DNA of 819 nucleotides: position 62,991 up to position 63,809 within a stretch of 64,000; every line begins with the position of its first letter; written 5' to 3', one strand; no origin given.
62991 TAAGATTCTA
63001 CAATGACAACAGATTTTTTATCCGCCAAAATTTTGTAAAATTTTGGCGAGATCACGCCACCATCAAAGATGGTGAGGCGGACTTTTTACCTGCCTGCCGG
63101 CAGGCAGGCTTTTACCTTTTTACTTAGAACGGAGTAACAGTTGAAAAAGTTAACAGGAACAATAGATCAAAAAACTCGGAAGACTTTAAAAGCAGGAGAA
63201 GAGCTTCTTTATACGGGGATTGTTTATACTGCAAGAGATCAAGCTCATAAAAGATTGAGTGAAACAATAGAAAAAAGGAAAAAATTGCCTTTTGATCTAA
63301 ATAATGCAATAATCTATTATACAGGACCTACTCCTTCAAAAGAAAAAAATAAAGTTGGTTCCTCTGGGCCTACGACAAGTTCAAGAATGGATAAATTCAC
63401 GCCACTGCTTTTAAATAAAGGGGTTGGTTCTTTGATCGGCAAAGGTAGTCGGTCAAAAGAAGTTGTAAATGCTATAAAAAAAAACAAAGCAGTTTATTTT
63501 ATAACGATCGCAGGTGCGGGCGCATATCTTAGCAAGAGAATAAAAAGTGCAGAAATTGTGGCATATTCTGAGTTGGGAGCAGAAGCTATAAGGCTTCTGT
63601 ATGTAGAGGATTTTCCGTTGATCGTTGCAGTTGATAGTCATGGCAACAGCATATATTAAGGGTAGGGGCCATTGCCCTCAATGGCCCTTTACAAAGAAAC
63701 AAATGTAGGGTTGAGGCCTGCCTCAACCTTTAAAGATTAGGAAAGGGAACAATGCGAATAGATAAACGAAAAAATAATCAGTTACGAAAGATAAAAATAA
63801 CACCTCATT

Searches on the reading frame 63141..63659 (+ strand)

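Call 16: search_protein_families(library=pfam, max_evalue=0.001, proteins=[window:63141-63659:+])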
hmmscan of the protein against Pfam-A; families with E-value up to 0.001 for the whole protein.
window:63141-63659:+ (172 aa): 1 family
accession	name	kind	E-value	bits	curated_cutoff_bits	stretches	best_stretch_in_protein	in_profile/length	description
PF05683.17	Fumerase_C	-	2.5e-55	187.5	22.2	1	10-172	37-202/205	Fumarase C-terminus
